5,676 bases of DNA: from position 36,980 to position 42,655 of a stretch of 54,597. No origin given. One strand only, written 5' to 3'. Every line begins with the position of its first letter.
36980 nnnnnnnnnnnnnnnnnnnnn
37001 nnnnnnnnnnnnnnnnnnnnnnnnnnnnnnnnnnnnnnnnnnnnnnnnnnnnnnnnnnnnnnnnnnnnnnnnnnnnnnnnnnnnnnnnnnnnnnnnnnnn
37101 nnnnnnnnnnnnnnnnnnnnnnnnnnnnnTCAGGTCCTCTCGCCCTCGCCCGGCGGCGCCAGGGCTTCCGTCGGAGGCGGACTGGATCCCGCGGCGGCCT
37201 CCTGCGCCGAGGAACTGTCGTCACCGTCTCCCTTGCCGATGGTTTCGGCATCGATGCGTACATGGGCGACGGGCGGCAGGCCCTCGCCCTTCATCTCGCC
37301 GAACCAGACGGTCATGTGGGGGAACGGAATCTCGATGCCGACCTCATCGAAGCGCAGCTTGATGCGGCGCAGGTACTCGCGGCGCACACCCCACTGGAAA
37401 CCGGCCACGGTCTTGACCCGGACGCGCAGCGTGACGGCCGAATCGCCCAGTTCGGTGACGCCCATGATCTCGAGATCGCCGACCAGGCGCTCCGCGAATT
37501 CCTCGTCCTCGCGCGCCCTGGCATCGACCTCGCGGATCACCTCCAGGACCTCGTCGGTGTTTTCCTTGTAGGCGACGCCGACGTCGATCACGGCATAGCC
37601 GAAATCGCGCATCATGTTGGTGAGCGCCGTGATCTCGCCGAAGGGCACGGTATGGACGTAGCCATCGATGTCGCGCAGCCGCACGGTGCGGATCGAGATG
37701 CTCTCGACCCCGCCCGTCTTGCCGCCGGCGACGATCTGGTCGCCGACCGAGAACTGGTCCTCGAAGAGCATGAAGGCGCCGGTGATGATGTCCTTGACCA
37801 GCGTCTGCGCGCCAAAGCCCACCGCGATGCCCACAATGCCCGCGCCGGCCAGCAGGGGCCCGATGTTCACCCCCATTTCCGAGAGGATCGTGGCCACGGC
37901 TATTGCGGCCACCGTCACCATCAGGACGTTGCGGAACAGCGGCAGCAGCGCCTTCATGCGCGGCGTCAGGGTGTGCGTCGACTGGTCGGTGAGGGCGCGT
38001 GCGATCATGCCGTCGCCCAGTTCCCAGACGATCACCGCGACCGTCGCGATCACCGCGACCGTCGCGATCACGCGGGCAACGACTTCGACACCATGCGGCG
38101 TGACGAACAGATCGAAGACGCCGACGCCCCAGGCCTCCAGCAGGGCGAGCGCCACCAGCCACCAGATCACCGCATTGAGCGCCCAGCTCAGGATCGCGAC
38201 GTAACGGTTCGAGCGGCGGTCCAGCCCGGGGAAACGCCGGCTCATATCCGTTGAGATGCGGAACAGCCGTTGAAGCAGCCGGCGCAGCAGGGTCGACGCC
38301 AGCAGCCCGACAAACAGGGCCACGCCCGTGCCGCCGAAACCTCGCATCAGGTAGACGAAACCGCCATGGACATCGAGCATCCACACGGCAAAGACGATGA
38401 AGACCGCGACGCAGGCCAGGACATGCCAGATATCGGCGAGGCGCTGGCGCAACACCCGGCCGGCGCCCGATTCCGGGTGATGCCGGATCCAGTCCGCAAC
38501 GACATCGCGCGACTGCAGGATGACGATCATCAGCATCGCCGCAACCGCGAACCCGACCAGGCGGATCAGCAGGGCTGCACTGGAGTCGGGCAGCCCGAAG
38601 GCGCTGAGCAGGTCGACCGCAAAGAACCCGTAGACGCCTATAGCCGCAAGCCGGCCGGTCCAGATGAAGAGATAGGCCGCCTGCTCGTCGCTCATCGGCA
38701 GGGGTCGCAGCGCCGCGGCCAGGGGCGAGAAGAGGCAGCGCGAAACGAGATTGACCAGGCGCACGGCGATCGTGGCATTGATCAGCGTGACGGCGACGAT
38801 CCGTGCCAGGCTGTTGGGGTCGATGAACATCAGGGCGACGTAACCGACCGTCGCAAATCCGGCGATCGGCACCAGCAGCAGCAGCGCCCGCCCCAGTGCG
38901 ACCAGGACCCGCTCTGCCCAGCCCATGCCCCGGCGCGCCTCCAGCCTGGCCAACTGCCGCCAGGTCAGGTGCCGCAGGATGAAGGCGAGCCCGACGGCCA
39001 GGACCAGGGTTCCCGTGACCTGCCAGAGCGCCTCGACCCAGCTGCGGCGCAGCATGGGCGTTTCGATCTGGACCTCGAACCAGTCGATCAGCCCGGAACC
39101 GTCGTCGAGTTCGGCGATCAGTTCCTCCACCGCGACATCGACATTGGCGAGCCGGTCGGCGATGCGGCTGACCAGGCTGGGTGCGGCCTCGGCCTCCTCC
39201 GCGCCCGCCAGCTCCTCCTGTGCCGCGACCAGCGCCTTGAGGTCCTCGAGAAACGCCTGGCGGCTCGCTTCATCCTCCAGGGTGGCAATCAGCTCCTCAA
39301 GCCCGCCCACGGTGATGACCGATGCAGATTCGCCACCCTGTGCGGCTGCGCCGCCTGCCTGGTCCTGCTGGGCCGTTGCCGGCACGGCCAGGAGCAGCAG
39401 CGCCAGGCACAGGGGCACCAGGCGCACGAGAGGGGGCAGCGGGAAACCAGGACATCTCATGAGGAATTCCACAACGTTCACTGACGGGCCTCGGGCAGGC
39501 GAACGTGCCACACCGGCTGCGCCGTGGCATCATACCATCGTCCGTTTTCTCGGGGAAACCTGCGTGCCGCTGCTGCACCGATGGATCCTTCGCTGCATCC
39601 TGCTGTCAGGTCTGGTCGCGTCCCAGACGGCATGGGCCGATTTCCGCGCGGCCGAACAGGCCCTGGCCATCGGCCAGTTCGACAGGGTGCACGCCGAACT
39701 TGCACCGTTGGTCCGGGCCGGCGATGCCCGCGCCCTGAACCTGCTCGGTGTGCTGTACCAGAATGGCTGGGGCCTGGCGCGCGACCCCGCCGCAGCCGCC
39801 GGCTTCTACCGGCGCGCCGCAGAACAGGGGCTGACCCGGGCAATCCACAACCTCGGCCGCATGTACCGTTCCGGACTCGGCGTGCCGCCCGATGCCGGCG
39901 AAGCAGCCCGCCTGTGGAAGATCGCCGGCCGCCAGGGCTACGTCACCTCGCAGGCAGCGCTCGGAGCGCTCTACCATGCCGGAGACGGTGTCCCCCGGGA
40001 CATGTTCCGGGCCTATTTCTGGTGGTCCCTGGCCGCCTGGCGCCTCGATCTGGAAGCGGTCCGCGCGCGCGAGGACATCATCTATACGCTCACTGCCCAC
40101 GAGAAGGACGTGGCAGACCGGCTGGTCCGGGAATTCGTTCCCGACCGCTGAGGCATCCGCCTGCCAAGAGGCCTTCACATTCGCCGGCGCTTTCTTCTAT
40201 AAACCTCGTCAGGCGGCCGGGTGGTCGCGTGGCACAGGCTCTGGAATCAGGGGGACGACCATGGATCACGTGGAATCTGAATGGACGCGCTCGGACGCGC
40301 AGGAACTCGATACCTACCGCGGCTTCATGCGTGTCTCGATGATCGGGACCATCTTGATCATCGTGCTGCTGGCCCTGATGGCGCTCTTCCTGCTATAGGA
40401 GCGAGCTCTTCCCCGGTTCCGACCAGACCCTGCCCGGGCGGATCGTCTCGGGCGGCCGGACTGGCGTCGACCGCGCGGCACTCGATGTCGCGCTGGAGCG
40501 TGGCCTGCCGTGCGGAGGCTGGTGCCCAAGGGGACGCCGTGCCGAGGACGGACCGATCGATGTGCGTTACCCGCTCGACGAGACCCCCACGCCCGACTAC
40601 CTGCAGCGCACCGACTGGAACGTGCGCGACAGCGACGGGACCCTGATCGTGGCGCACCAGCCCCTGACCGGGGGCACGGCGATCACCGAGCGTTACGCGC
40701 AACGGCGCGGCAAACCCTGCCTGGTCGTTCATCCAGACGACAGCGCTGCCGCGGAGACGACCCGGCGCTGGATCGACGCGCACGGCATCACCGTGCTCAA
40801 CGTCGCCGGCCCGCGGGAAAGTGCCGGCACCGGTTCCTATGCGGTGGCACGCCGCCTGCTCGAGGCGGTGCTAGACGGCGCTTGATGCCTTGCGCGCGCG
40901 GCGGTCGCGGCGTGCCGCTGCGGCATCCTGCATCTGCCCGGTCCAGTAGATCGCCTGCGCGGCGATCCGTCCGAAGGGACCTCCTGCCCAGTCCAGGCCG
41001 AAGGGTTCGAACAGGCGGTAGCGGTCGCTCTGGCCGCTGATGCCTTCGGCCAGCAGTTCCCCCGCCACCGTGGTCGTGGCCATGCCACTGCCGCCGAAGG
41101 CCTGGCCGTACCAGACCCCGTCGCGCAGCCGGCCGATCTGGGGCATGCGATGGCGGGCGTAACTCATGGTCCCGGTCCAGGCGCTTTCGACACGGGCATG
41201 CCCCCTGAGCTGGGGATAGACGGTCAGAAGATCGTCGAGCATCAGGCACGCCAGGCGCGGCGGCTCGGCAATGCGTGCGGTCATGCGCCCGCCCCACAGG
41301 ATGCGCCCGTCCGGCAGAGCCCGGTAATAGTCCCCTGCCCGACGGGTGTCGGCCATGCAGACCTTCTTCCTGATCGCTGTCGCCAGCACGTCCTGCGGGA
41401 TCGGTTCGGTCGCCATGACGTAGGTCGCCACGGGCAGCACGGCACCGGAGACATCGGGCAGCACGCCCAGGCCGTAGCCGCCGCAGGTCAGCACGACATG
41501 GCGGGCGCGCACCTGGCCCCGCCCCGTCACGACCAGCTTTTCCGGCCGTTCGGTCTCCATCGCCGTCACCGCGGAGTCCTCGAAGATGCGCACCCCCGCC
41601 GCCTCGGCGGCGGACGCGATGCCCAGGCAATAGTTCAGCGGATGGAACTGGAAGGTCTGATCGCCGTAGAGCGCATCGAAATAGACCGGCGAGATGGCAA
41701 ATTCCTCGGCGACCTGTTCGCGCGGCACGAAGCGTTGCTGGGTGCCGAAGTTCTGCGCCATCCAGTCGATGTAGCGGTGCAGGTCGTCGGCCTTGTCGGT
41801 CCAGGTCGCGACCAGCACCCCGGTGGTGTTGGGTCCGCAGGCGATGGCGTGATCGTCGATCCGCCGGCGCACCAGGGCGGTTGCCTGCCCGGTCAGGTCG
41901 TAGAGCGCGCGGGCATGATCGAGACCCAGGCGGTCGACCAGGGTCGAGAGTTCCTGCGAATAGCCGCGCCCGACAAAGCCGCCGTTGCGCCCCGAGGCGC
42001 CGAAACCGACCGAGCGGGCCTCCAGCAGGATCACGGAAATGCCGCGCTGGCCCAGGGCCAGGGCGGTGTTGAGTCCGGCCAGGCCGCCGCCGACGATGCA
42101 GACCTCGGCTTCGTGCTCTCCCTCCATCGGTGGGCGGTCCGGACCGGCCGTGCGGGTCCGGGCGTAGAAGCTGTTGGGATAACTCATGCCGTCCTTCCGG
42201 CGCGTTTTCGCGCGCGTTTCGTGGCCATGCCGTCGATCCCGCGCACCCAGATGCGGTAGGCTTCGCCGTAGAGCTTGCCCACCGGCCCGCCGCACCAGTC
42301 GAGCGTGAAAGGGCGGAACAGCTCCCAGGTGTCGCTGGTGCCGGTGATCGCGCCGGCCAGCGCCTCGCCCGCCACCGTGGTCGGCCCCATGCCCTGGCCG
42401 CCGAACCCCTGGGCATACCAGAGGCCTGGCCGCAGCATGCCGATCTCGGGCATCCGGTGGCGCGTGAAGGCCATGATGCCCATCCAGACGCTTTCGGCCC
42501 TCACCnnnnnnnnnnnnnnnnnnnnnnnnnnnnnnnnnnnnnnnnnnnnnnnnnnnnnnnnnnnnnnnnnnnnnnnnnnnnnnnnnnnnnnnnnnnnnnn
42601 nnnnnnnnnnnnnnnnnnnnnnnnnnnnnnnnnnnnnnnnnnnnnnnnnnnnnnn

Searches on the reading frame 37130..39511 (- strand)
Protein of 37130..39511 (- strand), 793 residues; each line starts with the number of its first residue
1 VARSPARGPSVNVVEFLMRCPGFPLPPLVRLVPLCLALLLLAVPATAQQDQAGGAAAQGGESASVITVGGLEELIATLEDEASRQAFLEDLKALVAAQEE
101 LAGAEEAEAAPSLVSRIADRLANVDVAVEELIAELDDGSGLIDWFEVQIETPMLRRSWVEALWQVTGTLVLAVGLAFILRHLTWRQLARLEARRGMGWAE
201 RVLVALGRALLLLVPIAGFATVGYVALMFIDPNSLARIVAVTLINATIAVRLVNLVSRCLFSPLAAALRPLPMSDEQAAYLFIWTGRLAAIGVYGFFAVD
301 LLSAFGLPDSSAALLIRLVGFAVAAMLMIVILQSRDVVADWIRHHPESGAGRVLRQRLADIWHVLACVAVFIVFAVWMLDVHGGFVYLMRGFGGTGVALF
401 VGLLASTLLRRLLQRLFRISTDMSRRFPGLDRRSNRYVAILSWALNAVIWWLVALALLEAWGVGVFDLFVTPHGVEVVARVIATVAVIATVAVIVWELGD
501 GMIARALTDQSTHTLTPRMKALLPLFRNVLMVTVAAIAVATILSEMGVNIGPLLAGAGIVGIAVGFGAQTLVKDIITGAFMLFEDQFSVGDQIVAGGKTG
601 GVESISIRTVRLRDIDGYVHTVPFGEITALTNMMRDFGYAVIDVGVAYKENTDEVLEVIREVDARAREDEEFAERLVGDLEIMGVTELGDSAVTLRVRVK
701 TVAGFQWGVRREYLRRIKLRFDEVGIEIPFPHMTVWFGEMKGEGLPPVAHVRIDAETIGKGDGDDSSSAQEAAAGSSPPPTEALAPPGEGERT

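Call 17: search_protein_families(library=pfam, proteins=[window:37130-39511:-], max_evalue=0.00001)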
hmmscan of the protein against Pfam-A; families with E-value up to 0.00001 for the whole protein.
window:37130-39511:- (793 aa): 4 families
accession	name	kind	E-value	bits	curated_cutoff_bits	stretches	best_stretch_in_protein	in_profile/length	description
PF25392.1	MS_channel_TM1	-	1.3e-18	67.2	27.1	1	395-464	5-74/79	Mechanosensitive ion channel, transmembrane helix 1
PF00924.24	MS_channel_2nd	-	9.1e-15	55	20.2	1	570-633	1-66/68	Mechanosensitive ion channel, beta-domain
PF21088.3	MS_channel_1st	-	9.6e-09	35.5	23.1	1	529-569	2-42/42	Mechanosensitive ion channel, transmembrane helices 2/3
PF21082.3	MS_channel_3rd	-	4.4e-07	30.7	21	1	641-728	2-88/88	Mechanosensitive ion channel MscS, C-terminal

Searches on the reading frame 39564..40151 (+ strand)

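Call 17: search_protein_families(library=pfam, proteins=[window:39564-40151:+], max_evalue=0.00001)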
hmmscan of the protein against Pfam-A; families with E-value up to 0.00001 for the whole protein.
window:39564-40151:+ (195 aa): 1 family
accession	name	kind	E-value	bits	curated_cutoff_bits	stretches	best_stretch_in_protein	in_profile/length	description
PF08238.18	Sel1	-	1e-21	77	30.7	3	55-89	1-35/36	Sel1 repeat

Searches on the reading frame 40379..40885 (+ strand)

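Call 17: search_protein_families(library=pfam, proteins=[window:40379-40885:+], max_evalue=0.00001)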
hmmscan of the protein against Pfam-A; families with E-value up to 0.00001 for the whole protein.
window:40379-40885:+ (168 aa): 1 family
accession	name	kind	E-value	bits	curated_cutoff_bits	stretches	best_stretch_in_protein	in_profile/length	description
PF12694.12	cpYpsA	-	1.5e-55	187.4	26.2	1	22-165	1-145/145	Circularly permutated YpsA SLOG family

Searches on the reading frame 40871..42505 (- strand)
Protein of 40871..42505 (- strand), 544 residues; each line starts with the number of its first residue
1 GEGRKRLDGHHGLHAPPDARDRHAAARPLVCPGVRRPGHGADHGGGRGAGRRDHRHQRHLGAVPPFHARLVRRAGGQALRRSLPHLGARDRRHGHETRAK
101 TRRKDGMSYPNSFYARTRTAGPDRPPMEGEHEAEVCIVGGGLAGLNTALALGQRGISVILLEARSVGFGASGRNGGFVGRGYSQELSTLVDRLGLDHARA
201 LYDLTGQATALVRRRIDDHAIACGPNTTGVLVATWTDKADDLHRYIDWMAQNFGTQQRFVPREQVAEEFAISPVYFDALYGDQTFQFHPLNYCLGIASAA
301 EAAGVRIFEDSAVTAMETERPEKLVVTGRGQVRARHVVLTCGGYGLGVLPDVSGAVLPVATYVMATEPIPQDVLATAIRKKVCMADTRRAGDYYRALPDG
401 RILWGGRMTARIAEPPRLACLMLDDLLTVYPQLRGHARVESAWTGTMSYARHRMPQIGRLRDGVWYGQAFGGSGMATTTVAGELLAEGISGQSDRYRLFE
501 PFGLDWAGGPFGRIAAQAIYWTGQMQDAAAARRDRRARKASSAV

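Call 17: search_protein_families(library=pfam, proteins=[window:40871-42505:-], max_evalue=0.00001)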
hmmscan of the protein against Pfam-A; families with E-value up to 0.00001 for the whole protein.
window:40871-42505:- (544 aa): 3 families
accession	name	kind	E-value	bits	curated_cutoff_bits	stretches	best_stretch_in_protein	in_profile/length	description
PF01266.30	DAO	-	7.3e-62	210.4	27.9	1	135-487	2-352/353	FAD dependent oxidoreductase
PF01494.25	FAD_binding_3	-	9e-07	28.9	22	1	132-166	1-35/349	FAD binding domain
PF13738.12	Pyr_redox_3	-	1.2e-06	28.4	30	0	297-361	88-153/305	Pyridine nucleotide-disulphide oxidoreductase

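Call 29: search_protein_families(library=ncbifam, proteins=[window:40871-42505:-], max_evalue=1e-10)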
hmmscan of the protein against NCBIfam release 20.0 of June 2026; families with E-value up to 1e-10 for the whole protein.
window:40871-42505:- (544 aa): 6 families
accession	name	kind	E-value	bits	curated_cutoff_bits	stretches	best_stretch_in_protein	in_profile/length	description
NF050086.1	pipecolate_AmaA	exception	1.9e-49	168.4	600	1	119-492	12-383/425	L-pipecolate oxidase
TIGR03329.1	Phn_aa_oxid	hypoth_equivalog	3.5e-44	151.3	632.8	1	122-540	14-437/460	putative aminophosphonate oxidoreductase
TIGR02352.1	thiamin_ThiO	equivalog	1.3e-17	64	250.8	1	135-383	1-242/351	glycine oxidase ThiO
NF002480.1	PRK01747.1-1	equivalog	1.9e-15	56.3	540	1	113-343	230-450/645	bifunctional tRNA (5-methylaminomethyl-2-thiouridine)(34)-methyltransferase MnmC2/FAD-dependent 5-carboxymethylaminomethyl-2-thiouridine(34)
TIGR03197.1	MnmC_Cterm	equivalog_domain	7.5e-14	51.6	174.2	1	135-349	2-206/400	FAD-dependent 5-carboxymethylaminomethyl-2-thiouridine(34) oxidoreductase MnmC1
TIGR01373.1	soxB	subfamily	4.8e-12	45.4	529.45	1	131-505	29-397/407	sarcosine oxidase subunit beta family protein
